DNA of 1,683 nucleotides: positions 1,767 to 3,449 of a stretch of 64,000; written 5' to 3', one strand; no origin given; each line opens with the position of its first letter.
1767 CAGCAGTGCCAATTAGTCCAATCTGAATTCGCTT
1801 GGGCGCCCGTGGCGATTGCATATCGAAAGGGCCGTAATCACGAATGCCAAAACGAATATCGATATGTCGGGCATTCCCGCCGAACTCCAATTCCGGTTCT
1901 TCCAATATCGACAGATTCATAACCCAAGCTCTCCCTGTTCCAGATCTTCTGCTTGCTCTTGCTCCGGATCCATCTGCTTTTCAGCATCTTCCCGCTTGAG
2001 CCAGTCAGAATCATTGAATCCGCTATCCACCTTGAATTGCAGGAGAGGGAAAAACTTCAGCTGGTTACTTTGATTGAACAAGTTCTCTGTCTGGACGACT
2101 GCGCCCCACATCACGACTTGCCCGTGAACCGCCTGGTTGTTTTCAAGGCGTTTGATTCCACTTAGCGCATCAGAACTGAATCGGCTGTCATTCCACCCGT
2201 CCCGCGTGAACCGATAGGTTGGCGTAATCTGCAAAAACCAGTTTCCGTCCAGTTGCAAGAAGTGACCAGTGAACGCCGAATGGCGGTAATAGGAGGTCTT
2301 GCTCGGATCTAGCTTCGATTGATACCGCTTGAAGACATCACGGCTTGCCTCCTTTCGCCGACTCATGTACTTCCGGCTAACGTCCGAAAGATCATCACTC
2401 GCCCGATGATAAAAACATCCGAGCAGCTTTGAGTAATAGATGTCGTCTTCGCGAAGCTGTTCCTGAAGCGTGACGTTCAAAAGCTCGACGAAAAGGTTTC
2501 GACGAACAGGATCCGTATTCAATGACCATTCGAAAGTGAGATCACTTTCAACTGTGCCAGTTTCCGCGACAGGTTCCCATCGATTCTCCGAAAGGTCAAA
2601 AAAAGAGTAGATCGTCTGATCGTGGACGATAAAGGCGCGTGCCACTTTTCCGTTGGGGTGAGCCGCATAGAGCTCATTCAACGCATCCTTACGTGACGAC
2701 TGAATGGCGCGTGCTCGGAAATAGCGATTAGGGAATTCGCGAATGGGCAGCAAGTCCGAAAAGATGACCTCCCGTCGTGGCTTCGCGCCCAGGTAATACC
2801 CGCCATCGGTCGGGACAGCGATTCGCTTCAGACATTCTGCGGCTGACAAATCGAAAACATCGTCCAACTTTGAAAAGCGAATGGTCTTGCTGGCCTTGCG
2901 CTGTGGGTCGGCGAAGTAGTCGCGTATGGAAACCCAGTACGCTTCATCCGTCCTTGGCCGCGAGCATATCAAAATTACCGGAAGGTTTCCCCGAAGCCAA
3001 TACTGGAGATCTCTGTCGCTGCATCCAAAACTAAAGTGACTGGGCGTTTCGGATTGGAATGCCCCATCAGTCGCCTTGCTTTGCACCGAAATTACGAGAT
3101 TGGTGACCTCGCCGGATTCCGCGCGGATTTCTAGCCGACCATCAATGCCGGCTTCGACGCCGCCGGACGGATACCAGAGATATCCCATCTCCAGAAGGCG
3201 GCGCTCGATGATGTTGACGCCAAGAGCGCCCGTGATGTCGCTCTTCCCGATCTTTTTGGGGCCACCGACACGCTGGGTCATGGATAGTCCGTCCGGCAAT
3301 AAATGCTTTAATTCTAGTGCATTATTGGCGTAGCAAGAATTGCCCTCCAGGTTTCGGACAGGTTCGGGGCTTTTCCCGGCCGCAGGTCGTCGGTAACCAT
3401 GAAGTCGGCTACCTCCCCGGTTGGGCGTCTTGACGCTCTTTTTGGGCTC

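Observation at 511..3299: SPARDA-type short Argonaute operon with an intact nuclease-APAZ gene but a frame-broken Argonaute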

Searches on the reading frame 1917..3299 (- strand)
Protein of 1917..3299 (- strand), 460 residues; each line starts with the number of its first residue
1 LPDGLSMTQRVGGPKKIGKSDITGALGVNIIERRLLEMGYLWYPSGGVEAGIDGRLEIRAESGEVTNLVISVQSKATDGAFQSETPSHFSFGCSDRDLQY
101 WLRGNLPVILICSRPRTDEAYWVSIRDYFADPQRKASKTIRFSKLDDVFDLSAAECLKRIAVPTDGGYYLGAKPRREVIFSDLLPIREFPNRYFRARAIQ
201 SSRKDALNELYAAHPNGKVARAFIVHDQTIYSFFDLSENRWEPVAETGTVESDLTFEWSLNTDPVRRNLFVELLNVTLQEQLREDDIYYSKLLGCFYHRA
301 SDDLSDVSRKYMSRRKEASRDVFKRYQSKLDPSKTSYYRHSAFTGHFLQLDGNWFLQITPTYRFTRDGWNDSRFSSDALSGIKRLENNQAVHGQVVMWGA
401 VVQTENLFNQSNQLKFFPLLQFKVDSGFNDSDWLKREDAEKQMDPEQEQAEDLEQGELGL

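Call 3: search_protein_families(library=pfam, proteins=[window:1917-3299:-], max_evalue=0.1)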
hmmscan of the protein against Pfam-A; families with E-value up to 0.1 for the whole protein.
window:1917-3299:- (460 aa): 1 family
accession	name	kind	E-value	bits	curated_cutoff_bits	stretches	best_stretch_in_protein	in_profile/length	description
PF14280.11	DUF4365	-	2.6e-26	92.8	24.3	1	25-158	2-136/139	Domain of unknown function (DUF4365)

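Call 4: search_protein_families(library=padloc, proteins=[window:1917-3299:-], max_evalue=0.1)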
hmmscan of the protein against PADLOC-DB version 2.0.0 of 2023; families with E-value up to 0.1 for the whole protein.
window:1917-3299:- (460 aa): 9 families
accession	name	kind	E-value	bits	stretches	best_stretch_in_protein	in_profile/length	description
PDLC02398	Aga_REase-PNTD1-PNTD2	-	2.9e-133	443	1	15-448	3-426/429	Class I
PDLC02415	Aga_REase-PNTD1-PNTD2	-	1e-109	365.2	1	15-449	2-422/423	Class I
PDLC02399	Aga_REase-PNTD1-PNTD2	-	1.4e-41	140.9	1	212-443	231-460/463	Class I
PDLC02402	Aga_SIR2-PNTD1-PNTD2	-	7.7e-25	85.1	1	181-410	587-814/876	Class I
PDLC02418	Aga_SIR2-Kinase-PNTD1-PNTD2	-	9.2e-22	75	1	181-406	465-688/756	Class I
PDLC02417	Aga_REase_Archaea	-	0.00041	18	1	181-372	164-327/416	Class I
PDLC04677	PDC-M48B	-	0.012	12.9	1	256-337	87-166/339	-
PDLC04297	PDC-M02A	-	0.024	12.4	0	50-125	34-109/165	-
PDLC04276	PDC-M02A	-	0.028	12.1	1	49-127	50-131/184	-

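Call 15: find_encoding_contigs(protein=window:1920-3281:-, flank=10000, max_places=10)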
Protein window:1920-3281:- (454 aa): 4 contigs read that carry it; 4 places shown.
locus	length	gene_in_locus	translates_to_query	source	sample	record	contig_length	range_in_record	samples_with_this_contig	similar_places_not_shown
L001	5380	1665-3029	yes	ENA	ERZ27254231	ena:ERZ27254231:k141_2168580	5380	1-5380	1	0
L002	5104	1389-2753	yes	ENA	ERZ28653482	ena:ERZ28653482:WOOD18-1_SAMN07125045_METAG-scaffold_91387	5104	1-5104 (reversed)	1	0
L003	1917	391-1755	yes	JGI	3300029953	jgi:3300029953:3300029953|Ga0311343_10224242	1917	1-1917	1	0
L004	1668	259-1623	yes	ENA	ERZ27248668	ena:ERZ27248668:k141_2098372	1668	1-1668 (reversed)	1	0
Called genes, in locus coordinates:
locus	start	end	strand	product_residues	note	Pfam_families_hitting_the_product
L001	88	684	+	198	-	-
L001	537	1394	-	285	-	-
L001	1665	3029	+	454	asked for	PF14280:DUF4365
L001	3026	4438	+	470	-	-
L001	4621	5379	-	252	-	?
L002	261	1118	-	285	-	-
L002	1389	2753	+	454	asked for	PF14280:DUF4365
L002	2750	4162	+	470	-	-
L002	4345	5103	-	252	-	?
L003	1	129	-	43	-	?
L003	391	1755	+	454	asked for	PF14280:DUF4365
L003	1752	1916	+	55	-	?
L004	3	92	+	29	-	?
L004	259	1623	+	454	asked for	PF14280:DUF4365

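Call 32: list_cluster_members(proteins=[window:1920-3281:-, P0001])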
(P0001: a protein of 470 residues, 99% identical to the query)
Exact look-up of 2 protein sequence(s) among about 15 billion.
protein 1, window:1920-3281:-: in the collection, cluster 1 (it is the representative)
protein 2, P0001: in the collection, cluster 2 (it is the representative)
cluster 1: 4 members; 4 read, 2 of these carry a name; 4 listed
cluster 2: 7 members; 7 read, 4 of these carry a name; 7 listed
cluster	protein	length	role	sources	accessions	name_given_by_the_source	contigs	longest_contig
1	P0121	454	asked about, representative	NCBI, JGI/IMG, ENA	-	-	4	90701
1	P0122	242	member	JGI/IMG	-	hypothetical protein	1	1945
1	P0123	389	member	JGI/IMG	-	hypothetical protein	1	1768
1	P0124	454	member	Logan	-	-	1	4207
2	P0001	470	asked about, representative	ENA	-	-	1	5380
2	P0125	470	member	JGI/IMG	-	hypothetical protein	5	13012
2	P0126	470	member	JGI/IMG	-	hypothetical protein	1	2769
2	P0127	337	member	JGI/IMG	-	hypothetical protein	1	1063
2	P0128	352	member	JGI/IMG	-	hypothetical protein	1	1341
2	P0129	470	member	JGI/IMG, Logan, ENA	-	-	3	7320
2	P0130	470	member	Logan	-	-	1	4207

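Call 34: find_encoding_contigs(protein=P0129, flank=10000, max_places=10)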
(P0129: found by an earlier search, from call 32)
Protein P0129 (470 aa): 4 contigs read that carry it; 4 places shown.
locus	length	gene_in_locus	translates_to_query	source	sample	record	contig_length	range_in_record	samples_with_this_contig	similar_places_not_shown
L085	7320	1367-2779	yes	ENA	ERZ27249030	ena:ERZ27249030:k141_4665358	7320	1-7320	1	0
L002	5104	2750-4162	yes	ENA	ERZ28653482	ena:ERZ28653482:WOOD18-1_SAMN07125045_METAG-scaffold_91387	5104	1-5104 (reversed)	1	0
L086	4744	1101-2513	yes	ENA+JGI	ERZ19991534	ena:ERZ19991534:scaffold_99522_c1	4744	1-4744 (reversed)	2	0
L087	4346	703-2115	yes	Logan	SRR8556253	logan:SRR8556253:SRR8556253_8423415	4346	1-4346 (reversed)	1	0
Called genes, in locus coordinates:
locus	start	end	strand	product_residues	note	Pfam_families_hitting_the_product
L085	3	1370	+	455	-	?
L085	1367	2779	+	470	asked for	-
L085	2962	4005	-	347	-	-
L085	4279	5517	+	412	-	-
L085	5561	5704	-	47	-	-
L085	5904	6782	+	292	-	-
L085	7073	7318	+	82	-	?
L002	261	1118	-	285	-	-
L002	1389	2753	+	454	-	PF14280:DUF4365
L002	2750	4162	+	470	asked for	-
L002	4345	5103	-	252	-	?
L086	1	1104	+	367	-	?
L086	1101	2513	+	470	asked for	-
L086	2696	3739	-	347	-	-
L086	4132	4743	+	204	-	?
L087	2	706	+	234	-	?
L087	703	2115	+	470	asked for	-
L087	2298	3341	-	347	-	-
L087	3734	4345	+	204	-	?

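Call 36: search_solved_structures(query=P0129, max_evalue=0.001, show_alignments=1)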
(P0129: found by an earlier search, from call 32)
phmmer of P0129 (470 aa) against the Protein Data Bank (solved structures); distinct sequences matched with E-value up to 0.001: 10.
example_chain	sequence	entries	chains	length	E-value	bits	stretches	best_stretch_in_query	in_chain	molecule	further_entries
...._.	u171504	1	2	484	9.9e-103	347.5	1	5-469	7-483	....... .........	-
9qbl_B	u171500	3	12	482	5.6e-102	345.1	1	5-464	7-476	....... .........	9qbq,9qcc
9jsb_A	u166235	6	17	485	4.7e-91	309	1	4-469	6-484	Ago | pAgo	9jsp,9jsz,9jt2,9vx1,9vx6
9om4_B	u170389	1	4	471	9.8e-68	232.2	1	4-470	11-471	Prokaryotic argonaute MID-PIWI family protein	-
8qlo_B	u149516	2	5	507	8.2e-37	130.3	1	169-462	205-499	Short prokaryotic Argonaute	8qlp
8ifk_B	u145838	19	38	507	2.4e-35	125.5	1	168-462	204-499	Piwi domain-containing protein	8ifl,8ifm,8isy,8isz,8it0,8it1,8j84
8j8h_A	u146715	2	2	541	3.1e-35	125.1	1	168-462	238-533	Piwi domain-containing protein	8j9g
8fex_B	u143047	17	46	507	6e-32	114.2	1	151-460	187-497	short pAgo | Piwi domain-containing protein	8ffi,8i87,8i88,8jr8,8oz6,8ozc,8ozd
8j7s_A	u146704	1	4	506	7.5e-32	113.9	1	152-459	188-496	Piwi domain-containing protein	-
8in8_C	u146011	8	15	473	6.5e-17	64.7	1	169-458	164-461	Piwi domain protein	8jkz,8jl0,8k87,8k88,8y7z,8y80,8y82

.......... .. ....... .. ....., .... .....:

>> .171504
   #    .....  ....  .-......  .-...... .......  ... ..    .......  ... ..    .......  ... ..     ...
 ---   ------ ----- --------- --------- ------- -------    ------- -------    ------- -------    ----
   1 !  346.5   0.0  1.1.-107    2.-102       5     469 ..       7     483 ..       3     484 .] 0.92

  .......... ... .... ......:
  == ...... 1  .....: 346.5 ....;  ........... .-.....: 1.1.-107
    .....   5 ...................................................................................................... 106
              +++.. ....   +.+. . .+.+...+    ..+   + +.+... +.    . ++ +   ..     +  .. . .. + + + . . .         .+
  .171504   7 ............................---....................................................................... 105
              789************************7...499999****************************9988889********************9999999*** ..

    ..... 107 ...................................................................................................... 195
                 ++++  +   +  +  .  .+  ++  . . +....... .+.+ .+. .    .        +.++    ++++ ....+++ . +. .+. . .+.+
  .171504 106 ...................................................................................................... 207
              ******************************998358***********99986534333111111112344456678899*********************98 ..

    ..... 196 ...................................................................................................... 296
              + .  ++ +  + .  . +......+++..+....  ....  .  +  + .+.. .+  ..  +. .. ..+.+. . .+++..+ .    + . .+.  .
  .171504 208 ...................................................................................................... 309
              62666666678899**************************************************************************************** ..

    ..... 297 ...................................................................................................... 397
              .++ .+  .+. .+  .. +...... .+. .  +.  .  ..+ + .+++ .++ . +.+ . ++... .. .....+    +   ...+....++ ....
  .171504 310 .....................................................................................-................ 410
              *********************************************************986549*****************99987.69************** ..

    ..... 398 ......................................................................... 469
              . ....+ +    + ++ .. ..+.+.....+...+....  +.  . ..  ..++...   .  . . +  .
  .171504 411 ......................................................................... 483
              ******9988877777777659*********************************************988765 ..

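Call 37: search_solved_structures(query=window:1920-3281:-, max_evalue=0.001, show_alignments=1)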
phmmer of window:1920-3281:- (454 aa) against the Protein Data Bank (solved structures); distinct sequences matched with E-value up to 0.001: 4.
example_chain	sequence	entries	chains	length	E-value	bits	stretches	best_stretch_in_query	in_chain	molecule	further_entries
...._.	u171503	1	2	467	4e-51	177.4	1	6-438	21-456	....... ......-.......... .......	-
9jsb_D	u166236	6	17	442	2.1e-47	165.1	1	9-404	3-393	DREN-APAZ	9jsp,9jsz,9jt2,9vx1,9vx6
9qbq_A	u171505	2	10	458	2.8e-46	161.4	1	8-439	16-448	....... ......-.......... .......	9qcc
9qbl_A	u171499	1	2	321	7e-22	81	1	161-439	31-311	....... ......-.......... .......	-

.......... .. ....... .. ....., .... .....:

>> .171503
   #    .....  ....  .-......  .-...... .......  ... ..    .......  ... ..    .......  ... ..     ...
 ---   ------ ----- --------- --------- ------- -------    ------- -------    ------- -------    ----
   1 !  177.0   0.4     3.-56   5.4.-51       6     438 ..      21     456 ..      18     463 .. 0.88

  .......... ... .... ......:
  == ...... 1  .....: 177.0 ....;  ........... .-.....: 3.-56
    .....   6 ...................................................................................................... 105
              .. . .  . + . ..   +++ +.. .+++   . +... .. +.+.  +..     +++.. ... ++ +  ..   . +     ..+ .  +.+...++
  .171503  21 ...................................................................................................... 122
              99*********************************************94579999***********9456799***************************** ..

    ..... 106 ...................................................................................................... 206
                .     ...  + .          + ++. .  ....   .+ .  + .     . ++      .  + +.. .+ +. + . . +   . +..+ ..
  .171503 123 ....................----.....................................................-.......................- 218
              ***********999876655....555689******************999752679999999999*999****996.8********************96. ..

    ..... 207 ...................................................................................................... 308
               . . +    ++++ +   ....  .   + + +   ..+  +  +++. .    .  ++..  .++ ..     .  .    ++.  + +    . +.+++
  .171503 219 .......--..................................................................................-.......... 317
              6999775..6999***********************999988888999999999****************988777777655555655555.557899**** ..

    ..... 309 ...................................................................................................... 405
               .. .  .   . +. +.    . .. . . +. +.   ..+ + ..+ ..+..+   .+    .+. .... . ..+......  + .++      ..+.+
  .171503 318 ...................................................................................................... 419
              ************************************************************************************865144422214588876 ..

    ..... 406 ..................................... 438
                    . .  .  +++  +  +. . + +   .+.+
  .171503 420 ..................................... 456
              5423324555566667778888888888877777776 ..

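Call 43: search_protein_families(library=pfam, proteins=[L085:2962-4005:-, L085:4279-5517:+, L085:5904-6782:+, P0129], max_evalue=0.01)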
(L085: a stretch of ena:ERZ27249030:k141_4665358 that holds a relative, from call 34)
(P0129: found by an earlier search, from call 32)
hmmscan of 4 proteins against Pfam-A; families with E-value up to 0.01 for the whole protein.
L085:2962-4005:- (347 aa): 0 families

L085:4279-5517:+ (412 aa): 1 family
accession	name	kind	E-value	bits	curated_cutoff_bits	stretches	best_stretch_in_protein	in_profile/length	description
PF13271.11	DUF4062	-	0.00066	20.3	24.7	1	137-227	2-80/82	Domain of unknown function (DUF4062)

L085:5904-6782:+ (292 aa): 2 families
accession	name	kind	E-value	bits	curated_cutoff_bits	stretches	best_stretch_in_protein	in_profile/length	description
PF11185.13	DUF2971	-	0.00012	23.8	22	1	134-209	1-88/89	Protein of unknown function (DUF2971)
PF09684.15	Tail_P2_I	-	0.0081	16.5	20.6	0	99-162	27-96/139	Phage tail protein (Tail_P2_I)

P0129 (470 aa): 0 families
